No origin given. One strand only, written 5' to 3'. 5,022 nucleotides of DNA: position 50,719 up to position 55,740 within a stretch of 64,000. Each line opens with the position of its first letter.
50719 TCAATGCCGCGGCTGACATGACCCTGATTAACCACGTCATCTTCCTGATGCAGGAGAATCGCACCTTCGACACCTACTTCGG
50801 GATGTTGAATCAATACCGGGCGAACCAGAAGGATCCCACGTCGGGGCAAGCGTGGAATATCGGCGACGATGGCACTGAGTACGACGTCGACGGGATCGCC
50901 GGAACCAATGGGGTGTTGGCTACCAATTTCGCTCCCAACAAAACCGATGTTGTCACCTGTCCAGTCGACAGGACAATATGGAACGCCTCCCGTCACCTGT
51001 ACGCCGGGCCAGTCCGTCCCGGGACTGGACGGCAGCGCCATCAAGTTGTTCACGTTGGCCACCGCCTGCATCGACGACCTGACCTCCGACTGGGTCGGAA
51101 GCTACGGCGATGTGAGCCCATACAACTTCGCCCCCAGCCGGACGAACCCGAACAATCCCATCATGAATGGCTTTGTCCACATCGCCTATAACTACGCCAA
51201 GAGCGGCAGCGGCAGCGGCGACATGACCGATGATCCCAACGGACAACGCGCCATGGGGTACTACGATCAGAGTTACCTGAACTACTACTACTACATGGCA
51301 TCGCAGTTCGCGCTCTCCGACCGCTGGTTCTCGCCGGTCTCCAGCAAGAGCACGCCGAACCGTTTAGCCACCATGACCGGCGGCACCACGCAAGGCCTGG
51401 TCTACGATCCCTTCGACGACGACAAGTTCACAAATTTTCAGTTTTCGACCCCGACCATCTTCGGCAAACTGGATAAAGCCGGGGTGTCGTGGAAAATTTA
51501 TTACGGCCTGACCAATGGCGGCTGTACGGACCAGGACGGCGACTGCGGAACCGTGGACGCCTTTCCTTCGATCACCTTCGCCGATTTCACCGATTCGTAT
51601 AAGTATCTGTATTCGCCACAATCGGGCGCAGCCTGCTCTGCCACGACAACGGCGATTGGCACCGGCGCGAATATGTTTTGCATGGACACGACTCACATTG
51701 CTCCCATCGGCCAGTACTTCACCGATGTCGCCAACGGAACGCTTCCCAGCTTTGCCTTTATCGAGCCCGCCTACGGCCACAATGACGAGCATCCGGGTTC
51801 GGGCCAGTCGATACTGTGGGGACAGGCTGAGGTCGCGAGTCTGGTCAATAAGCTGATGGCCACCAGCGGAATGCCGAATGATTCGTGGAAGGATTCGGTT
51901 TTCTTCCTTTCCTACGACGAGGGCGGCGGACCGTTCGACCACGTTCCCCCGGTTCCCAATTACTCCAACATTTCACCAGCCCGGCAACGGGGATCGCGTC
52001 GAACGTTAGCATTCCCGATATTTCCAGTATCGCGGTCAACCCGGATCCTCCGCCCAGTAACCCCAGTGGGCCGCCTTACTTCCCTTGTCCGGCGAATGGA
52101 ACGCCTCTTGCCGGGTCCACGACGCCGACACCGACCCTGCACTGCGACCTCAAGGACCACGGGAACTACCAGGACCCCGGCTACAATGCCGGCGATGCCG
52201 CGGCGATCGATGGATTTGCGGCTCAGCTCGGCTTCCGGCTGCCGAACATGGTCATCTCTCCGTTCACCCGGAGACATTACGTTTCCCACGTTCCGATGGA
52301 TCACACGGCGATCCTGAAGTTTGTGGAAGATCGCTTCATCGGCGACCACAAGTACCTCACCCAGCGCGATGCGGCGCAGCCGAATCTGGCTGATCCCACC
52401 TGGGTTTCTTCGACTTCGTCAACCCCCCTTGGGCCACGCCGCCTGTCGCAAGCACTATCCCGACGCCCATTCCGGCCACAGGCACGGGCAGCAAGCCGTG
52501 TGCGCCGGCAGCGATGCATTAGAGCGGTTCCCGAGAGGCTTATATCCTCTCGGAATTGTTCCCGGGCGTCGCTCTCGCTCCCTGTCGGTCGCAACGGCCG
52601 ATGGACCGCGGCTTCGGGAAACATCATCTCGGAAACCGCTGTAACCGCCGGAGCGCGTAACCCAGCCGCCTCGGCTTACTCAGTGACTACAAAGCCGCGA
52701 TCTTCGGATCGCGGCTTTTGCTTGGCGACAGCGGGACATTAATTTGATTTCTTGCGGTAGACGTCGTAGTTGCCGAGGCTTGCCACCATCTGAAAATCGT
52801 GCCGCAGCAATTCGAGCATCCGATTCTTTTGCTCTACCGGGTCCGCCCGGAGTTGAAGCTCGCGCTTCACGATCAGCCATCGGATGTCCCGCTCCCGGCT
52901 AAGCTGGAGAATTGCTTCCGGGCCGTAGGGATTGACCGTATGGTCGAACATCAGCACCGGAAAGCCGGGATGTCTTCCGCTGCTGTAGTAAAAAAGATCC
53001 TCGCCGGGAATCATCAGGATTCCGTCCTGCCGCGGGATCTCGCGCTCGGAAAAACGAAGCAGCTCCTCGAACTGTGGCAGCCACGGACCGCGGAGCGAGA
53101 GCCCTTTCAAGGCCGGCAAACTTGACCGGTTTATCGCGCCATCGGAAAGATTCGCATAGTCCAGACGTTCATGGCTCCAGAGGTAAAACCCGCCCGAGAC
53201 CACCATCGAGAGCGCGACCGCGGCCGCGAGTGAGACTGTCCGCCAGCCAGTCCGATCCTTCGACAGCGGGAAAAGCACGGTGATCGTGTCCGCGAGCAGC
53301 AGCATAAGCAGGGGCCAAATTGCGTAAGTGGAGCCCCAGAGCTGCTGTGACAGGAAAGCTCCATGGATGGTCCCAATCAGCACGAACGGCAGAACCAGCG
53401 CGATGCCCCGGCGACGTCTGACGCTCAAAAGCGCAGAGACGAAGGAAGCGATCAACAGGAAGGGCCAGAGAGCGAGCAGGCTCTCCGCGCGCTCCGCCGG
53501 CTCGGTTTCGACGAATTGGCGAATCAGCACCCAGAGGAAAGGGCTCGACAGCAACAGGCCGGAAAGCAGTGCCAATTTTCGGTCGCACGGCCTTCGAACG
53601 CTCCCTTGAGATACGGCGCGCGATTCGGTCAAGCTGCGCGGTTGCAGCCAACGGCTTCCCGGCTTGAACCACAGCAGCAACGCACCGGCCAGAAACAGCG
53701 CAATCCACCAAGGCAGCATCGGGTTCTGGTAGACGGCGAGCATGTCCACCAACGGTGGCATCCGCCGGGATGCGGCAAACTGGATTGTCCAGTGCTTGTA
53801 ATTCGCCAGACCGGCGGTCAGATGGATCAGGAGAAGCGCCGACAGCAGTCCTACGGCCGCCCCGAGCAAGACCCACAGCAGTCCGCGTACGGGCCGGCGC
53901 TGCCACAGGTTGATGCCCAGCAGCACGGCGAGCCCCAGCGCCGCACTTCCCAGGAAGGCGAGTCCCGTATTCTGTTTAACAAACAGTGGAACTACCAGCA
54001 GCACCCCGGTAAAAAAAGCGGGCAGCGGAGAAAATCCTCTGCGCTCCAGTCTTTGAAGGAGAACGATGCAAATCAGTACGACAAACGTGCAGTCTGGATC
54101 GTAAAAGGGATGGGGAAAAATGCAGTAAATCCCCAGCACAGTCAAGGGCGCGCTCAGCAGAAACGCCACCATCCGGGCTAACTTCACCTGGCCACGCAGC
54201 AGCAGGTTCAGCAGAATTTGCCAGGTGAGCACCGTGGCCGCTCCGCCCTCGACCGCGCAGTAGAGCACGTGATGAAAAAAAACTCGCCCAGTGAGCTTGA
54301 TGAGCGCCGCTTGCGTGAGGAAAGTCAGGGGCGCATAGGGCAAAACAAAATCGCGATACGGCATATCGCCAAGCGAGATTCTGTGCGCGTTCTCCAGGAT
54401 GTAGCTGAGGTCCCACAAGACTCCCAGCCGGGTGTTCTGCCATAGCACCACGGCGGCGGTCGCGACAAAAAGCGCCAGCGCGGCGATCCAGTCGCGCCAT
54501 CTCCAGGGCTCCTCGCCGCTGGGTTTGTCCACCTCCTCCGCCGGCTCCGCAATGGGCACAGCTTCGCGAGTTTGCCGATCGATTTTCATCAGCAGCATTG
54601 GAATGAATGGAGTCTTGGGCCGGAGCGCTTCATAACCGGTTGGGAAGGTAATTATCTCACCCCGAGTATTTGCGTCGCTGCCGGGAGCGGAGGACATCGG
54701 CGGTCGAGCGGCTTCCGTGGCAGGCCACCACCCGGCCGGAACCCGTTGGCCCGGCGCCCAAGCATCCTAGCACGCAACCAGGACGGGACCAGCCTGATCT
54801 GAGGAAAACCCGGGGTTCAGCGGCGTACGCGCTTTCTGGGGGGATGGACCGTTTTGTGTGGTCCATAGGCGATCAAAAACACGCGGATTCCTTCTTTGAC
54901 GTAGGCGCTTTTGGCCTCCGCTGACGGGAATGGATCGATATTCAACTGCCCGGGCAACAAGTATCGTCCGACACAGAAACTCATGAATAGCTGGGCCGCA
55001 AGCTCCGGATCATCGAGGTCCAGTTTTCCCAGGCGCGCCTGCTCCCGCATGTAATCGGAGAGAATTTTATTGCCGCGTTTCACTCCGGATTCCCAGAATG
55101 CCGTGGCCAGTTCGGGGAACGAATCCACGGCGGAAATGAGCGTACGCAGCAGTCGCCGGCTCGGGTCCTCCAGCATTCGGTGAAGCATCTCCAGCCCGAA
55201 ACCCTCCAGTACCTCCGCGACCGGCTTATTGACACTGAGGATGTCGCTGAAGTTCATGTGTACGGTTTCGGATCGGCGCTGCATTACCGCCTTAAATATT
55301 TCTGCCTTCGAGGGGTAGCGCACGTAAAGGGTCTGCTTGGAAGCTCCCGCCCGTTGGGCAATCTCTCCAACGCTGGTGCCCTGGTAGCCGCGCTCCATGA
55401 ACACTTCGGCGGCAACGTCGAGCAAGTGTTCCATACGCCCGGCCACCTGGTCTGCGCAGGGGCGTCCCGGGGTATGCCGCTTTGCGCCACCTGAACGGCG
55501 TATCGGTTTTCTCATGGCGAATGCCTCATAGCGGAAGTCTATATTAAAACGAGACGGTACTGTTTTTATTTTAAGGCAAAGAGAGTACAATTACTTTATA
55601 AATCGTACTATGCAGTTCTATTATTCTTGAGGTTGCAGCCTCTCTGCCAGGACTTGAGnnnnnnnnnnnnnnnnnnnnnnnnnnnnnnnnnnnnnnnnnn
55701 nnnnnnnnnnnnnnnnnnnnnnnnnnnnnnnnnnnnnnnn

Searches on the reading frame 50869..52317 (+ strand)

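Call 35: search_protein_families(library=pfam, proteins=[window:50869-52317:+], max_evalue=0.001)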
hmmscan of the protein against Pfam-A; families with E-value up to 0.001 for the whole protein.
window:50869-52317:+ (482 aa): 1 family
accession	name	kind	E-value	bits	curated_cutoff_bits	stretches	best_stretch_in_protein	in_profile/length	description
PF04185.19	Phosphoesterase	-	3.6e-38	132.1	23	1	95-368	82-307/356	Phosphoesterase family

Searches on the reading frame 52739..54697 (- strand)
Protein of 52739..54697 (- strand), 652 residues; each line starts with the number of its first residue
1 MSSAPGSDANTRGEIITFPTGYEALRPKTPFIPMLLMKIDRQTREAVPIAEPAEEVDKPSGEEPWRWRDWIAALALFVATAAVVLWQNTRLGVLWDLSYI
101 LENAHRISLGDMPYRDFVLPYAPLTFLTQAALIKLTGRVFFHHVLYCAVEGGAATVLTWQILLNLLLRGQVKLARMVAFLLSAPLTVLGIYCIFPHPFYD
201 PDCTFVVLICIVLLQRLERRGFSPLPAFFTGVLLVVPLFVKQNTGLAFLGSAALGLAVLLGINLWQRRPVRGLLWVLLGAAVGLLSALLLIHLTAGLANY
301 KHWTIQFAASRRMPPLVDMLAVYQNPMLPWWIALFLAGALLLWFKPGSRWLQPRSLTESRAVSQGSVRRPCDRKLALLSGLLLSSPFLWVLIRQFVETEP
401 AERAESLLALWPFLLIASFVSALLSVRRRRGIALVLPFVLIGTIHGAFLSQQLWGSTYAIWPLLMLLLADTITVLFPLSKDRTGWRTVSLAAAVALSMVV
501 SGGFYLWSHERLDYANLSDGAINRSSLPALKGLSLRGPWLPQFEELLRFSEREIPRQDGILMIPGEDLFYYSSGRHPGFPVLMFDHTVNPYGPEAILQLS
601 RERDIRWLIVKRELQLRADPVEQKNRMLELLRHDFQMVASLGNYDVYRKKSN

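Call 35: search_protein_families(library=pfam, proteins=[window:52739-54697:-], max_evalue=0.001)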
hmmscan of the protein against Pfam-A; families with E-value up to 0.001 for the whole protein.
window:52739-54697:- (652 aa): 0 families

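Call 46: find_homologous_proteins(query=window:52739-54697:-, max_evalue=0.001)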
Query window:52739-54697:- (652 aa): 1870 proteins with E <= 0.001 among 8000 candidates; the best 120 are listed.
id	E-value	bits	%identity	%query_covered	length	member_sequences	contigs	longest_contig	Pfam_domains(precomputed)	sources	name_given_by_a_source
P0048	0.0e+0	1465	100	100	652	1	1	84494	-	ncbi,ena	-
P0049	0.0e+0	1117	81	94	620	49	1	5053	-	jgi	-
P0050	0.0e+0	1069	79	94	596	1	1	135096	-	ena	-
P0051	0.0e+0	1067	79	94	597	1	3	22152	-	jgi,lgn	jgi:hypothetical protein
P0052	0.0e+0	1056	79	94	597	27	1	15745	-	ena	-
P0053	4.7e-292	988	73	94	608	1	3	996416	-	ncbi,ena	-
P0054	1.3e-291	987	75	95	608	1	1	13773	-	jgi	jgi:hypothetical protein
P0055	8.5e-289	978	76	90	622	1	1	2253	-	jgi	jgi:hypothetical protein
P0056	6.4e-287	971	77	89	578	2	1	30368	-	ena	-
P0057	2.1e-284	963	71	95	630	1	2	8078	-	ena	-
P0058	6.1e-282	955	72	94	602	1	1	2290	-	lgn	-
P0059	3.4e-279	946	70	94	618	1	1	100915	-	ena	-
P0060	5.3e-279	945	71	94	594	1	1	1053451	-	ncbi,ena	-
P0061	3.6e-276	936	70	94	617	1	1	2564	-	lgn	-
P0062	5.6e-272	922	69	94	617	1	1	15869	-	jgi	jgi:hypothetical protein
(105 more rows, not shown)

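Call 48: find_encoding_contigs(protein=P0048, flank=3000, max_places=2)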
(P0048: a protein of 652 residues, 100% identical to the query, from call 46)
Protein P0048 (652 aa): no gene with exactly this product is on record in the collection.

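Call 64: predict_structure(alignment_id=A2)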
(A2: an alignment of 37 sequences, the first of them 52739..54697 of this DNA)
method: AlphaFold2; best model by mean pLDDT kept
length: 652 residues; sequences in the alignment: 37
mean_pLDDT: 73.1   pTM: 0.75
mean pLDDT of the five models: 73.1, 71.1, 70.1, 69.8, 69.7
residues with pLDDT >= 90: 193; 70-90: 209; 50-70: 112; < 50: 138
segments of 3 or more residues with pLDDT < 50: 1-62, 92-120, 193-198, 348-370, 510-515, 580-589
pLDDT, mean of each block of 10 residues (from residue 1): 31 29 32 35 37 35 69 94 78 47 45 42 61 58 77 92 85 90 84 48 88 92 94 90 88 96 94 96 91 74 65 70 87 93 61 44 45 79 91 81 76 94 89 94 87 64 93 80 83 93 73 53 74 70 90 86 71 59 43 77 86 67 79 90 91 67
secondary structure, 60 per line:
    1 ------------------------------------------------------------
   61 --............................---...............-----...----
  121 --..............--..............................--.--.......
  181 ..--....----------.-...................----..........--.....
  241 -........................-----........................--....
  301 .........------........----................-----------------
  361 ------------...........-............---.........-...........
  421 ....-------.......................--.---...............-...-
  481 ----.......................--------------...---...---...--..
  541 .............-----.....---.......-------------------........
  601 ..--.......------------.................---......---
elements in order: H63-90 H94-108 H123-136 H139-167 H174-182 H185-188 H201-219 H224-233 H236-240 H242-265 H271-294 H297-309 H316-323 H328-343 H373-383 H385-396 H400-408 H410-424 H432-454 H461-475 H485-507 E522-524 E534-536 H539-553 E559-563 H567-573 H593-602 E605-611 H624-634 E635-640 E644-649

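Call 68: fold_search(model_id=the predicted structure, library=pdb)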
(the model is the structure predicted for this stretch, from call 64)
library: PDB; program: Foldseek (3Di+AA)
matches with E <= 10: 492; with E <= 0.001: 5
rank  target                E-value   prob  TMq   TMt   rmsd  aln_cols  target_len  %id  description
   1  5f15                  2.8e-05  1.00  0.33  0.39  15.2       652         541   13  Crystal Structure of ArnT from Cupriavidus metallidurans bound to Undecaprenyl phosphate (released 2016-02-17)
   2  8if8_C                3.2e-05  1.00  0.33  0.35  14.7       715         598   12  Arabinosyltransferase AftA (released 2023-05-31)
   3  6s7t_A                5.1e-05  1.00  0.42  0.39  15.1       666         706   11  Cryo-EM structure of human oligosaccharyltransferase complex OST-B (released 2019-12-18)
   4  6ftg_5                6.1e-05  1.00  0.42  0.42  19.0       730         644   12  Subtomogram average of OST-containing ribosome-translocon complexes from canine rough microsomal membranes (released 2018-03-21)
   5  5ezm                  1.3e-04  1.00  0.33  0.38  15.4       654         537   12  Crystal Structure of ArnT from Cupriavidus metallidurans in the apo state (released 2016-02-17)
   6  6x0o                  1.1e-03  1.00  0.28  0.19  17.5       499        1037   13  Single-Particle Cryo-EM Structure of Arabinosyltransferase EmbB from Mycobacterium smegmatis (released 2020-06-10)
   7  6vbg_B                2.0e-02  0.25  0.10  0.14  22.1       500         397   12  Lactose permease complex with thiodigalactoside and nanobody 9043 (released 2020-11-25)
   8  8xtw                  2.2e-02  0.33  0.11  0.15  23.7       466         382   10  Structure of human VAChT in complex with acetylcholine (released 2024-12-25)
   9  6vbg_A                2.6e-02  0.21  0.09  0.13  22.4       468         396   13  Lactose permease complex with thiodigalactoside and nanobody 9043 (released 2020-11-25)
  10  4zwb_A                3.9e-02  0.28  0.12  0.15  25.8       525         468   12  Crystal structure of maltose-bound human GLUT3 in the outward-occluded conformation at 2.4 angstrom (released 2015-07-22)
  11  8wll                  5.1e-02  0.25  0.11  0.16  24.5       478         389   12  Cryo-EM structure of human VMAT2 Y422C, in the presence of reserpine, determined in an inward-facing conformation (released 2024-06-12)
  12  8dl6_A                5.3e-02  0.20  0.10  0.14  22.8       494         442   12  Cryo-EM structure of human ferroportin/slc40 bound to Ca2+ in nanodisc (released 2023-01-25)
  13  8tgh_A                5.5e-02  0.21  0.10  0.14  22.1       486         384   12  VMAT1 dimer with amphetamine and reserpine (released 2024-03-20)
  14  8pm6                  5.7e-02  0.09  0.09  0.08  33.5       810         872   11  Human bile salt export pump (BSEP) in complex with inhibitor GBM in nanodiscs (released 2023-11-22)
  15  9pcb                  6.8e-02  0.15  0.10  0.13  23.0       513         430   11  Structure of Synaptic Vesicle Protein 2A Bound to UCB-J (released 2025-09-10)
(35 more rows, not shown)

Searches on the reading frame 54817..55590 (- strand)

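Call 35: search_protein_families(library=pfam, proteins=[window:54817-55590:-], max_evalue=0.001)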
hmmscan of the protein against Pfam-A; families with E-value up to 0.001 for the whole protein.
window:54817-55590:- (257 aa): 3 families
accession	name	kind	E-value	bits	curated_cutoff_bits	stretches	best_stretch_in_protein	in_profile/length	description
PF14246.11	TetR_C_7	-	5.9e-27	94.5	22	1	126-244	1-119/119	AefR-like transcriptional repressor, C-terminal domain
PF00440.29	TetR_N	-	1.1e-16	60.8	24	1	56-102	1-47/47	Bacterial regulatory proteins, tetR family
PF16859.10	TetR_C_11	-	4.3e-06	27.5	32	1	133-215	15-99/113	Tetracyclin repressor-like, C-terminal domain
